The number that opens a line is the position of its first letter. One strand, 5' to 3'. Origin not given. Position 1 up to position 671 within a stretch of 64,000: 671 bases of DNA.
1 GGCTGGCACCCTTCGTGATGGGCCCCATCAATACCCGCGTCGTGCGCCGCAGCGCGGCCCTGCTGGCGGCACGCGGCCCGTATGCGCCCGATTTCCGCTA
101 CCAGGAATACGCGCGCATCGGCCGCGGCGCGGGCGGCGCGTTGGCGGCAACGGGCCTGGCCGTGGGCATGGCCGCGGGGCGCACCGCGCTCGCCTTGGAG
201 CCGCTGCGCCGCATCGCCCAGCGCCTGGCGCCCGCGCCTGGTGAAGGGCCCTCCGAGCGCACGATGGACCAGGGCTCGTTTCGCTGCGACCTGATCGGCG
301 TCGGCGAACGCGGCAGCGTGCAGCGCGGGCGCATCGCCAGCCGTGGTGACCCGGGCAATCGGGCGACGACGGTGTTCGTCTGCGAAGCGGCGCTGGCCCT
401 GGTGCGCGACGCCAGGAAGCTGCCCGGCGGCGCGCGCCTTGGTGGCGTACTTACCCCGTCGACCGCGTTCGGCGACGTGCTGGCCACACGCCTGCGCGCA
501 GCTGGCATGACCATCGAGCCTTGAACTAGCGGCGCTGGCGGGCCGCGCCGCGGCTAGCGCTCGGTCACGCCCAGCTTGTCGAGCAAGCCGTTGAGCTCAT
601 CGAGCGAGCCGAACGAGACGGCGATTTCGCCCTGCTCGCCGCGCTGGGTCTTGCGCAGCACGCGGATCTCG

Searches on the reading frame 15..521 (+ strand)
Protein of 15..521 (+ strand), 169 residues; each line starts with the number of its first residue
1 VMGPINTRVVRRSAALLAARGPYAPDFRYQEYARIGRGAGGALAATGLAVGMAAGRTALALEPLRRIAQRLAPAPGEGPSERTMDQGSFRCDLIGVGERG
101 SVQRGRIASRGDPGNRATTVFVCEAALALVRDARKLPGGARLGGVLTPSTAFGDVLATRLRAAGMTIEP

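Call 92: search_protein_families(library=pfam, alignment_id=A5, max_evalue=0.00001)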
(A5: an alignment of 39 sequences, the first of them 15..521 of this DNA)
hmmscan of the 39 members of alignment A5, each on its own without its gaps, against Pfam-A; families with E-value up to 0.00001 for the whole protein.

A. member 1, window:15-521:+ (169 aa): 0 families

B. families by the number of members that match (of 39 scanned): 73 families (the first 25 are shown)
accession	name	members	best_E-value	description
PF00005.33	ABC_tran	3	1.5e-32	ABC transporter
PF02653.21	BPD_transp_2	2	2.2e-23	Branched-chain amino acid transport system / permease component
PF12831.13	FAD_oxidored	2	3.4e-08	FAD dependent oxidoreductase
PF00890.30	FAD_binding_2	2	1.5e-06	FAD binding domain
PF01134.28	GIDA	1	2.9e-170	Glucose inhibited division protein A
PF07556.16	DUF1538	1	1.1e-103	Protein of unknown function (DUF1538)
PF00724.26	Oxidored_FMN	1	1.6e-81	NADH:flavin oxidoreductase / NADH oxidase family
PF13614.12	AAA_31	1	2.9e-61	AAA domain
PF00204.31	DNA_gyraseB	1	5.2e-57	DNA gyrase B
PF13458.12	Peripla_BP_6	1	1.8e-51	Periplasmic binding protein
PF02527.21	GidB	1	1.1e-46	rRNA small subunit methyltransferase G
PF18053.6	GyrB_insert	1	8.7e-44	DNA gyrase B subunit insert domain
PF00664.28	ABC_membrane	1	5.4e-38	ABC transporter transmembrane region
PF02678.22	Pirin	1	4.9e-36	Pirin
PF17762.8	HTH_ParB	1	1.4e-35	ParB HTH domain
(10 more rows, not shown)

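Call 103: search_protein_families(library=phrogs, alignment_id=A5, max_evalue=0.000001)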
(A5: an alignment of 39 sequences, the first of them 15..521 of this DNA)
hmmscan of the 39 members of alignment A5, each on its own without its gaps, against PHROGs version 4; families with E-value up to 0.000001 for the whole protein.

A. member 1, window:15-521:+ (169 aa): 0 families

B. families by the number of members that match (of 39 scanned): 42 families (the first 25 are shown)
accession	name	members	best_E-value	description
phrog_2392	-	3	1.9e-187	ABC transporter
phrog_293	-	3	3.6e-51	ABC transporter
phrog_23675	-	2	1.5e-09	-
phrog_21263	-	2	2e-08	-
phrog_543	-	1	1.3e-154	DNA topoisomerase II large subunit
phrog_28877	-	1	3.9e-105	DNA topoisomerase II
phrog_5517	-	1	2.4e-104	-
phrog_947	-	1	1.6e-76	DNA polymerase processivity factor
phrog_27274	-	1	7.5e-74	-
phrog_4949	-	1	1.6e-67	-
phrog_164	-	1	2e-62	ParA-like partition protein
phrog_16154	-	1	9.9e-51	-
phrog_3264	-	1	9e-41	ParB-like partition protein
phrog_4715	-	1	5.7e-37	ParB-like partition protein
phrog_6218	-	1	5.6e-33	ParB-like partition protein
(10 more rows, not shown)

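Call 105: search_protein_families(library=pfam, proteins=[window:15-521:+], max_evalue=0.001)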
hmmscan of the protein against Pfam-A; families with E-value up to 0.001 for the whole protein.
window:15-521:+ (169 aa): 0 families
